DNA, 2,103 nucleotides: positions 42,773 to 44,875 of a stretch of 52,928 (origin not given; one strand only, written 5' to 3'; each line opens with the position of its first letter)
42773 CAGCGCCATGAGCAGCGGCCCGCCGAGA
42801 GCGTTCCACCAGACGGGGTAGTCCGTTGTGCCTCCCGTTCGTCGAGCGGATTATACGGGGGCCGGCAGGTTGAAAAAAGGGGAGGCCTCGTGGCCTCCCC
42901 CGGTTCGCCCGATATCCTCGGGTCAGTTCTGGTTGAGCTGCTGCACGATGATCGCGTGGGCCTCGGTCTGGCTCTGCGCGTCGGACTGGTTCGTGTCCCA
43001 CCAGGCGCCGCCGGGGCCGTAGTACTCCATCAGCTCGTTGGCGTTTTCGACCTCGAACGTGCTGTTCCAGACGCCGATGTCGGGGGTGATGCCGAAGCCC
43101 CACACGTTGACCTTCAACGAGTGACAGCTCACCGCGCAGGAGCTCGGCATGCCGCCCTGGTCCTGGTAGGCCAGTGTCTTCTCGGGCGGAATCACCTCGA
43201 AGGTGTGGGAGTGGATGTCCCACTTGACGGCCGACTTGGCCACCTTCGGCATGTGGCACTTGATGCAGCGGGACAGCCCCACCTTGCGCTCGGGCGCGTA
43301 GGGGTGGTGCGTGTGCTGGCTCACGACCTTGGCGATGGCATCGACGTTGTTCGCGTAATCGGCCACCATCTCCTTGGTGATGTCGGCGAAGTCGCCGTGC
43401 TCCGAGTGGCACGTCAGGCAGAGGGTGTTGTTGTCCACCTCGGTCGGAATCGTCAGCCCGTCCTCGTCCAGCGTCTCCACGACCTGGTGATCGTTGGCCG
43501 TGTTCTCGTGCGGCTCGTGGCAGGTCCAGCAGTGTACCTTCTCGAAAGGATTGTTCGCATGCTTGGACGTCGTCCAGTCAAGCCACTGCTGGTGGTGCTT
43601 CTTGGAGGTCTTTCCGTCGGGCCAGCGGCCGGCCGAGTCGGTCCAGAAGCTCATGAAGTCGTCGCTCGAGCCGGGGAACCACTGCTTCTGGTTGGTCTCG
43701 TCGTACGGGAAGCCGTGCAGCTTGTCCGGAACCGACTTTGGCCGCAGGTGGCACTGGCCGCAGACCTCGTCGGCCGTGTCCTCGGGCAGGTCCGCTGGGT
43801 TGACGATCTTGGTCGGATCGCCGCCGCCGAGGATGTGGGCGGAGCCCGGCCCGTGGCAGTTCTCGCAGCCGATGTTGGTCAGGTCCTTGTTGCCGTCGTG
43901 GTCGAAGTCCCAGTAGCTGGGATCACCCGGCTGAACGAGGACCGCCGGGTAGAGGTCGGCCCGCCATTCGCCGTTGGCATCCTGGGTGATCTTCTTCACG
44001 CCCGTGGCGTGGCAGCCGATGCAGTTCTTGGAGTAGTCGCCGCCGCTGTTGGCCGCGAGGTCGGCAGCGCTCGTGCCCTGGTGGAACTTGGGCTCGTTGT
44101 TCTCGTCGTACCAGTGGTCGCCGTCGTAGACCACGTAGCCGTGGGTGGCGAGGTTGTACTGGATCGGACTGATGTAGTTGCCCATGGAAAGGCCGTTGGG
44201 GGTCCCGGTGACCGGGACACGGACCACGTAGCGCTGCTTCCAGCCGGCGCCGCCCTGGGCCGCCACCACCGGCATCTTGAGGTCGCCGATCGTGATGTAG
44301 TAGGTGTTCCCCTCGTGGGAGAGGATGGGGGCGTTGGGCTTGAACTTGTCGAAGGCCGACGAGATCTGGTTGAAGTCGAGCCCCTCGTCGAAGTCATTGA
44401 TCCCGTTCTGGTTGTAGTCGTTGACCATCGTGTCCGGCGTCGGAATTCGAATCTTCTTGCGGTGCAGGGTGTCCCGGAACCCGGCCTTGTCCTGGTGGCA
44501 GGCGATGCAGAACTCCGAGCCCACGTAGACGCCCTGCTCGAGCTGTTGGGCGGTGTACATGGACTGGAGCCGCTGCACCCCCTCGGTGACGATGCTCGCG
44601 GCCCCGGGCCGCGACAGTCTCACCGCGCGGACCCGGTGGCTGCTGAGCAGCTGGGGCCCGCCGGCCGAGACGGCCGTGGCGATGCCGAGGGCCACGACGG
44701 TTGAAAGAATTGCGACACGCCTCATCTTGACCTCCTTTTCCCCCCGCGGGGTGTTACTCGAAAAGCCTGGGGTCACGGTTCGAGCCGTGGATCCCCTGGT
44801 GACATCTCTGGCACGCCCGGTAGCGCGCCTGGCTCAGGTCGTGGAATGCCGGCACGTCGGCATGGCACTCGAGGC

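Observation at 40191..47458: Porin / decaheme / octaheme / cytochrome-bd-like cluster: candidate trans-envelope electron conduit with an unusual inner-membrane module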

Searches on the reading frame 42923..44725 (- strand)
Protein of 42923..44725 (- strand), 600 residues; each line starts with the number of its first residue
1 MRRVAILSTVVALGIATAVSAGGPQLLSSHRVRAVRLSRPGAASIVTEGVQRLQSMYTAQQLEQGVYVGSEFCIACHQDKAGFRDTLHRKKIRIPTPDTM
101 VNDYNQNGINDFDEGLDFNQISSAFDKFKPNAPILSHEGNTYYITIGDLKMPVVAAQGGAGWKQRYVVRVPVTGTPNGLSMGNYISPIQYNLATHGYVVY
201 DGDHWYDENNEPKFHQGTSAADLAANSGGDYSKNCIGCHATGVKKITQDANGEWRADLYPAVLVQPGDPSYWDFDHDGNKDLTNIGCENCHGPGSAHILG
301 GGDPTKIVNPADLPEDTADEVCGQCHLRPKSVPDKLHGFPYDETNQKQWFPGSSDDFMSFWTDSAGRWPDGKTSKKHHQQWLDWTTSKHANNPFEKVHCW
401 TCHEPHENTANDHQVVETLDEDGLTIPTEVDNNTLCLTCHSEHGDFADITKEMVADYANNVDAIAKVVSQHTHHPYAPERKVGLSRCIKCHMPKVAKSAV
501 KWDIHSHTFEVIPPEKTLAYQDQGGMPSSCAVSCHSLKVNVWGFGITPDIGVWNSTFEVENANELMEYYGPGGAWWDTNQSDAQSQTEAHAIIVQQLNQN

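Call 4: search_protein_families(library=pfam, proteins=[window:42923-44725:-], max_evalue=0.01)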
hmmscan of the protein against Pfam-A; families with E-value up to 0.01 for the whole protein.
window:42923-44725:- (600 aa): 5 families
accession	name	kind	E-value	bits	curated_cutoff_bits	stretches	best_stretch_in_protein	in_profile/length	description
PF14522.11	Cytochrome_C7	-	6.2e-09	36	24.8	0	274-330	3-52/67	Cytochrome c7 and related cytochrome c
PF09699.15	Paired_CXXCH_1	-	1.5e-05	25.1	20.6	0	393-443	3-39/41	Doubled CXXCH motif (Paired_CXXCH_1)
PF13442.11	Cytochrome_CBB3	-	0.0011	19.7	27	0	230-255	9-33/68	Cytochrome C oxidase, cbb3-type, subunit III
PF13435.11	Cytochrome_C554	-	0.0035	18.7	20.8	0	219-245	35-61/84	Cytochrome c554 and c-prime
PF14537.11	Cytochrom_c3_2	-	0.0084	17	25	0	388-445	18-69/79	Cytochrome c3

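Call 5: search_protein_families(library=ncbifam, proteins=[window:42923-44725:-], max_evalue=0.01)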
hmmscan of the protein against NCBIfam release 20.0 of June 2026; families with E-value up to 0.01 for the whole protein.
window:42923-44725:- (600 aa): 5 families
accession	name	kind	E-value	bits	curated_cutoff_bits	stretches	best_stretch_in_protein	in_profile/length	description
NF041028.1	decahem_GSU2203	exception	2.5e-14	53.2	325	1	283-329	66-111/317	GSU2203 family decaheme c-type cytochrome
TIGR03508.1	decahem_SO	subfamily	9.2e-12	45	192.2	2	277-328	27-79/258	DmsE family decaheme c-type cytochrome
NF041198.1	UshA_like_PCGU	equivalog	2.9e-10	39.4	275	1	228-328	438-510/519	UshA-like (seleno)protein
NF043010.1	Cyt554_Nsmonas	equivalog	7.3e-05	22.3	400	0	278-297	102-121/238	cytochrome c-550 CycA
TIGR01905.1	paired_CXXCH_1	subfamily_domain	0.0002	21.2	25.2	0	392-410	2-20/41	doubled CXXCH domain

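Call 27: search_solved_structures(query=window:42923-44725:-, max_evalue=1)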
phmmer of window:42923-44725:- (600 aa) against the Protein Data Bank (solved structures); distinct sequences matched with E-value up to 1: 5.
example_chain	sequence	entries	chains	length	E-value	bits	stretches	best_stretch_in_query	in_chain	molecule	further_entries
2rf7_A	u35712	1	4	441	0.00025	23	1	274-517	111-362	Cytochrome c-552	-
1gu6_A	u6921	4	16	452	0.00027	22.8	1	274-517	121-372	CYTOCHROME C552 | Cytochrome c-552 | Cytochrome c nitrite reductase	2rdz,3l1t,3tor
6qvm_A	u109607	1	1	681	0.00088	21.2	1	284-326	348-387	Multiheme cytochrome cf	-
4wjy_A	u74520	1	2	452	0.0011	20.8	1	274-518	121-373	Cytochrome c-552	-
1bvb_A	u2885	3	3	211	0.84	11.3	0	281-296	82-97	CYTOCHROME C-554 | CYTOCHROME C554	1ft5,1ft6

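Call 33: find_homologous_proteins(query=window:42923-44725:-)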
Query window:42923-44725:- (600 aa): 1034 proteins with E <= 0.001 among 8000 candidates; the best 120 are listed.
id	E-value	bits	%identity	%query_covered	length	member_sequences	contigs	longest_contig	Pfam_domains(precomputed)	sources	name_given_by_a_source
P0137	0.0e+0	1320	100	91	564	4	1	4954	PF09699.16,PF14522.12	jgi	jgi:Formate-dependent nitrite reductase, periplasmic cytochrome c552 subunit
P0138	0.0e+0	1072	73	99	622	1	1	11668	PF09699.16,PF14522.12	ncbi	-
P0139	0.0e+0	1039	73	94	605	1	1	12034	PF09699.16,PF14522.12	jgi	-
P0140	0.0e+0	1033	74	93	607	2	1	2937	PF09699.16,PF13435.12,PF14522.12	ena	-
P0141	9.2e-298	1007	69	99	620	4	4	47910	PF09699.16,PF13435.12,PF14522.12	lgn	-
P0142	4.4e-297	1005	70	99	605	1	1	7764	PF09699.16,PF14522.12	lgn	-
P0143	5.8e-296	1001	74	90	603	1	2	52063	PF09699.16,PF14522.12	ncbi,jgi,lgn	-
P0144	1.9e-294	996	72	93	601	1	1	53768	PF09699.16,PF14522.12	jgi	-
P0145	2.4e-292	989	69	97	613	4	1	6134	PF09699.16,PF13435.12,PF14522.12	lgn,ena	-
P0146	1.4e-288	977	70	94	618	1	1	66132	PF13435.12,PF14522.12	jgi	-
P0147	4.9e-286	969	68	98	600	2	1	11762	PF09699.16,PF14522.12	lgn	-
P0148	1.5e-280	950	67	98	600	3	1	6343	PF09699.16,PF14537.12,PF13435.12,PF14522.12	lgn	-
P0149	3.2e-265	900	63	98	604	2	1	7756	PF09699.16,PF13435.12,PF14522.12,PF22113.2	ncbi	-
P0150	4.3e-260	883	61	100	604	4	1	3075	PF09699.16,PF13435.12,PF14522.12,PF22113.2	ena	-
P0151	1.1e-255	868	67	89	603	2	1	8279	PF13435.12,PF14522.12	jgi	jgi:hypothetical protein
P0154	9.1e-220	750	58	89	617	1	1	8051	PF09699.16,PF13435.12,PF14522.12,PF22113.2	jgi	jgi:hypothetical protein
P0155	3.3e-217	741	56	93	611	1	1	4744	PF09699.16,PF14522.12,PF22113.2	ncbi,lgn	-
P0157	2.6e-215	735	55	91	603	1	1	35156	PF09699.16,PF13435.12,PF14522.12,PF22113.2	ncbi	-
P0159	3.7e-213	728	55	92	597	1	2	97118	PF09699.16,PF13435.12,PF14522.12,PF22113.2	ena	-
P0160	1.9e-211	722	52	97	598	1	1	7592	PF09699.16,PF13435.12,PF14522.12,PF22113.2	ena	-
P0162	3.6e-210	718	54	91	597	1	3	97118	PF09699.16,PF13435.12,PF14522.12,PF22113.2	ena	-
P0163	1.3e-209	716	55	89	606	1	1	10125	PF09699.16,PF14522.12,PF22113.2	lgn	-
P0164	2.3e-209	715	53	97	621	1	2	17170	PF09699.16,PF22678.2,PF14522.12,PF22113.2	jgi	-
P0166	1.8e-208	712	53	98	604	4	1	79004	PF09699.16,PF13435.12,PF14522.12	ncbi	ncbi:MAG: hypothetical protein ACP5NF_05415 [Thermoanaerobaculum sp.]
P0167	1.4e-206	706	53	94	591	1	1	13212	PF09699.16,PF14522.12,PF22113.2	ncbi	-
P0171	7.1e-203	694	52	97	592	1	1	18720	PF09699.16,PF14537.12,PF13435.12,PF14522.12,PF22113.2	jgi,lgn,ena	-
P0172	8.0e-203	694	54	91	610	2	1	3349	PF09699.16,PF13435.12,PF14522.12,PF22113.2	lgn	-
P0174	2.6e-202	692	53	90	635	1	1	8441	PF09699.16,PF14522.12,PF22113.2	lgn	-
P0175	3.1e-202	692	52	97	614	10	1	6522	PF09699.16,PF13435.12,PF14522.12,PF22113.2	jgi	jgi:hypothetical protein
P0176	1.1e-201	690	54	88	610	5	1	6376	PF09699.16,PF13435.12,PF14522.12,PF22113.2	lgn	-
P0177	1.3e-201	690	54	91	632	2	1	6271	PF09699.16,PF14522.12,PF22113.2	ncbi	-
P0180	7.9e-201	687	53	98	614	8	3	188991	PF09699.16,PF13435.12,PF02335.21,PF14522.12,PF22113.2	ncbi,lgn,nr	ncbi:MAG: hypothetical protein DIJKHBIC_00517 [Thermoanaerobaculia bacterium]|nr:hypothetical protei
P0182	2.1e-200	686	50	96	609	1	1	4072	PF09699.16,PF13435.12,PF14522.12,PF22113.2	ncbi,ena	-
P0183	9.5e-200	683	54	88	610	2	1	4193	PF09699.16,PF13435.12,PF14522.12,PF22113.2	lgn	-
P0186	2.1e-198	679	51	95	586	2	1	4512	PF09699.16,PF13435.12,PF13442.12,PF14522.12,PF22113.2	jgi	jgi:hypothetical protein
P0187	2.8e-198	679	50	98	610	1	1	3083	PF09699.16,PF14522.12,PF22113.2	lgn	-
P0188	3.5e-198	678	51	98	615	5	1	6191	PF09699.16,PF14522.12,PF22113.2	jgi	jgi:hypothetical protein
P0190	9.0e-198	677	51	96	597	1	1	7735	PF09699.16,PF13435.12,PF14522.12,PF22113.2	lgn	-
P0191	1.1e-197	677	50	98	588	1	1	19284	PF09699.16,PF14522.12,PF22113.2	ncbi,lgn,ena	-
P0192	1.5e-197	676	53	88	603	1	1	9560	PF09699.16,PF14522.12,PF22113.2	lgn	-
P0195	8.9e-197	674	53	88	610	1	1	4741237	PF09699.16,PF14522.12,PF22113.2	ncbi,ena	-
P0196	1.1e-196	673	49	97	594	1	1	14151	PF09699.16,PF14522.12,PF22113.2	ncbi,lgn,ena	-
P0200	2.1e-196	672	52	95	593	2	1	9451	PF09699.16,PF13435.12,PF14522.12,PF22113.2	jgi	jgi:hypothetical protein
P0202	1.4e-195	670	55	88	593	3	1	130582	PF09699.16,PF13435.12,PF14522.12,PF22113.2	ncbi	-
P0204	1.5e-194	666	51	96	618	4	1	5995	PF09699.16,PF13435.12,PF14522.12,PF22113.2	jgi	-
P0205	1.8e-194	666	50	98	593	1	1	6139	PF09699.16,PF13435.12,PF02335.21,PF14522.12,PF22113.2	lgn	-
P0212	4.5e-193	661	49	97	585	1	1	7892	PF09699.16,PF22678.2,PF14522.12,PF22113.2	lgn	-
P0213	7.0e-192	658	50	96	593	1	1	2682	PF09699.16,PF13435.12,PF14522.12,PF22113.2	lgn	-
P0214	7.7e-192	657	50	98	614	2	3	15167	PF09699.16,PF14537.12,PF14522.12,PF22113.2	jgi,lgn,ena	-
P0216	1.0e-191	657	50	97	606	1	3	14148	PF09699.16,PF13435.12,PF14522.12,PF22113.2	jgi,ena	jgi:hypothetical protein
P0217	1.8e-191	656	50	97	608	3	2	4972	PF09699.16,PF14522.12,PF22113.2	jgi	jgi:hypothetical protein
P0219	3.4e-191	655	50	92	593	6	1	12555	PF09699.16,PF13435.12,PF14522.12,PF22113.2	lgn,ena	-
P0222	1.3e-190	653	52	89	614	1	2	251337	PF09699.16,PF14537.12,PF13435.12,PF14522.12,PF22113.2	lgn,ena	-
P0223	1.6e-190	653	49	97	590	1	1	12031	PF09699.16,PF13442.12,PF14522.12,PF22113.2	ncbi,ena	-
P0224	3.2e-190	652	51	92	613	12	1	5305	PF09699.16,PF13435.12,PF14522.12,PF22113.2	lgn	-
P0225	2.9e-189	649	53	88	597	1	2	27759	PF09699.16,PF13435.12,PF14522.12,PF22113.2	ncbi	-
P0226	3.0e-189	649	51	92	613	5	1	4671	PF09699.16,PF14537.12,PF13435.12,PF22678.2,PF14522.12,PF22113.2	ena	-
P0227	3.3e-189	649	52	88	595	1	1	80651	PF09699.16,PF13435.12,PF14522.12,PF22113.2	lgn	-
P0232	3.7e-188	645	50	90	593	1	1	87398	PF09699.16,PF14537.12,PF13435.12,PF14522.12,PF22113.2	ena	-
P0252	3.7e-182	625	49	97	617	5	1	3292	PF09699.16,PF02335.21,PF14522.12,PF22113.2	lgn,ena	-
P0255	1.2e-181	624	48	95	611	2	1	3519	PF09699.16,PF13435.12,PF14522.12,PF22113.2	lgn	-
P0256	2.2e-180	620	47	95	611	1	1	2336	PF09699.16,PF22678.2,PF14522.12,PF22113.2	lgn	-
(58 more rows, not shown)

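Call 46: predict_structure(alignment_id=A3)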
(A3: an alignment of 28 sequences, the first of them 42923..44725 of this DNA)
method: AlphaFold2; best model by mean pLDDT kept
length: 600 residues; sequences in the alignment: 28
mean_pLDDT: 73.9   pTM: 0.72
mean pLDDT of the five models: 73.9, 73.3, 71.6, 61.3, 60.5
residues with pLDDT >= 90: 115; 70-90: 280; 50-70: 116; < 50: 89
segments of 3 or more residues with pLDDT < 50: 11-40, 388-395, 493-509, 532-536, 576-600
pLDDT, mean of each block of 10 residues (from residue 1): 52 43 30 34 74 86 87 84 81 89 90 96 92 96 97 86 85 93 92 82 92 96 90 82 85 89 85 89 87 88 84 76 71 61 79 79 63 58 53 54 69 77 83 81 81 92 84 67 60 44 44 71 67 53 65 76 73 52 36 31
secondary structure, 60 per line:
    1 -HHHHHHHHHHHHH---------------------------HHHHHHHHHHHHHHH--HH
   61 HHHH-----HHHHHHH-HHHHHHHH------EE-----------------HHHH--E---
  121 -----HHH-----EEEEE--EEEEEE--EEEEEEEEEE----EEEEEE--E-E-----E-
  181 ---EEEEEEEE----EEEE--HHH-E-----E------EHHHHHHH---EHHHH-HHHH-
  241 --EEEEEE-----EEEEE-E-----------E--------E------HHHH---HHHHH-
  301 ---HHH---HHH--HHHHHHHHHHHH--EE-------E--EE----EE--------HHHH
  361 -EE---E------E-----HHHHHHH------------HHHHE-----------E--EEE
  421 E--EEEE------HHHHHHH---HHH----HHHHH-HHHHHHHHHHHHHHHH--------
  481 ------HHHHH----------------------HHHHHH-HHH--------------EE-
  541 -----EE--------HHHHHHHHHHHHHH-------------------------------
elements in order: H2-14 H42-56 H59-64 H70-76 H78-85 H111-114 E134-138 E141-146 E149-158 E163-168 E184-191 E196-199 H220-226 H231-234 H236-239 E243-248 E254-258 H288-291 H295-299 H315-326 H357-360 H380-386 H399-402 E418-421 E424-427 H434-440 H451-455 H457-472 H487-491 H514-519 H556-569

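Call 51: fold_search(model_id=the predicted structure, library=pdb)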
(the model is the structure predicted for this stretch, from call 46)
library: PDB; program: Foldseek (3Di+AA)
matches with E <= 10: 37; with E <= 0.001: 0
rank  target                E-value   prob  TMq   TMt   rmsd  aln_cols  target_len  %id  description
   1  8xqw_H                1.8e+00  0.01  0.05  0.07  20.1       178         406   12  Cryo-EM structure of the Ycf2-FtsHi motor complex from Chlamydomonas reinhardtii in AMPPNP bound state (released 2024-09-11)
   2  8h36_B                2.7e+00  0.02  0.04  0.04  13.6       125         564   10  Cryo-EM Structure of the KBTBD2-CUL3-Rbx1-p85a dimeric complex (released 2023-10-11)
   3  8h37_P                2.8e+00  0.02  0.06  0.06  12.4       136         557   12  Cryo-EM Structure of the KBTBD2-CUL3-Rbx1-p85a tetrameric complex (released 2023-10-11)
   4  1wl7                  3.3e+00  0.01  0.07  0.10  14.8       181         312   12  Structure of the thermostable arabinanase (released 2005-06-21)
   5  6gjc_A                4.4e+00  0.02  0.08  0.02   9.5       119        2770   14  Structure of Mycobacterium tuberculosis Fatty Acid Synthase - I (released 2018-09-05)
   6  6a8i_A                4.4e+00  0.01  0.07  0.11  12.1       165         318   12  Crystal structure of endo-arabinanase ABN-TS D147N mutant in complex with arabinohexaose (released 2018-12-19)
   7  8vs7_A                5.2e+00  0.00  0.04  0.09  21.8       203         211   11  Crystal structure of ADI-19425 Fab in complex with anti-idiotypic 2C1 Fab (released 2024-09-18)
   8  2vck_A                5.5e+00  0.01  0.05  0.10  15.2       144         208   10  Structure of Phycoerythrobilin Synthase PebS from the Cyanophage P-SSM2 in Complex with the bound Substrate Biliverdin (released 2008-08-05)
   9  3elx                  5.8e+00  0.04  0.05  0.18   5.4        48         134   17  Crystal structure of apo Zebrafish Ileal Bile Acid-Binding Protein (released 2009-01-13)
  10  1xsi_A                6.1e+00  0.04  0.06  0.05   8.6        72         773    8  Structure of a Family 31 alpha glycosidase (released 2004-10-26)
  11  5gzj_A                6.1e+00  0.02  0.08  0.12  12.4       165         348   10  Cyclodeaminase_PA (released 2018-01-17)
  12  8h36_A                6.1e+00  0.02  0.05  0.05  13.4       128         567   10  Cryo-EM Structure of the KBTBD2-CUL3-Rbx1-p85a dimeric complex (released 2023-10-11)
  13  6gd5_MODEL_1_A        6.1e+00  0.01  0.06  0.18  13.2       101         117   11  The solution structure of the LptA-Thanatin complex (released 2018-11-28)
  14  8gak_A                6.5e+00  0.01  0.05  0.16  11.0        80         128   15  Crystal Structure of E. coli LptA in complex with Chinavia Ubica Thanatin (released 2023-07-19)
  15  7knc                  6.8e+00  0.02  0.05  0.03  11.8       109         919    9  Crystal structure of the GH31 alpha-xylosidase (Xac1773) from Xanthomonas citri (released 2021-05-26)
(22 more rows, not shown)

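Call 55: find_encoding_contigs(protein=P0166, flank=8000, max_places=2)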
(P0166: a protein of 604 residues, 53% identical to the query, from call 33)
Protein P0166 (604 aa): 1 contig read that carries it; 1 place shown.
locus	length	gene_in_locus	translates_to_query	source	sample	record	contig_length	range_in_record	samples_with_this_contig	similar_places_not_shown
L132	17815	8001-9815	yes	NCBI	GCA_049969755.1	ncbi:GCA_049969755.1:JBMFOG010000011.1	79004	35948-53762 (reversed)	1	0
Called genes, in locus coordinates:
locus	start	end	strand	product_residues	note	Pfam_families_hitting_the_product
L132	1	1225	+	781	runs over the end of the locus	PF07719:TPR_2 (faint), PF03958:Secretin_N, PF00263:Secretin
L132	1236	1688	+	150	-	PF07963:N_methyl (weak)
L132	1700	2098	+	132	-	PF07963:N_methyl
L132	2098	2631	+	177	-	-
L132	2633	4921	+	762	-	-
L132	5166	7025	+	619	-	-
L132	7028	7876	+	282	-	PF14522:Cytochrome_C7 (faint), PF14537:Cytochrom_c3_2 (faint), PF09699:Paired_CXXCH_1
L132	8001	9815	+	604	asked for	PF09699:Paired_CXXCH_1 (faint), PF13435:Cytochrome_C554 (faint), PF14522:Cytochrome_C7 (faint)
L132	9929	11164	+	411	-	PF00675:Peptidase_M16, PF05193:Peptidase_M16_C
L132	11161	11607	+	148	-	PF00692:dUTPase, PF22769:DCD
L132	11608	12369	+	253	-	PF00753:Lactamase_B, PF23023:Anti-Pycsar_Apyc1 (weak), PF12706:Lactamase_B_2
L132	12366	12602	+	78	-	PF02700:PurS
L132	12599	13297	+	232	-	PF07685:GATase_3, PF13507:GATase_5, PF01965:DJ-1_PfpI (weak)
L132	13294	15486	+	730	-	PF18072:FGAR-AT_linker, PF00586:AIRS, PF02769:AIRS_C, PF00586:AIRS, PF02769:AIRS_C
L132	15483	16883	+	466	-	PF13522:GATase_6, PF13537:GATase_7, PF00156:Pribosyltran (weak)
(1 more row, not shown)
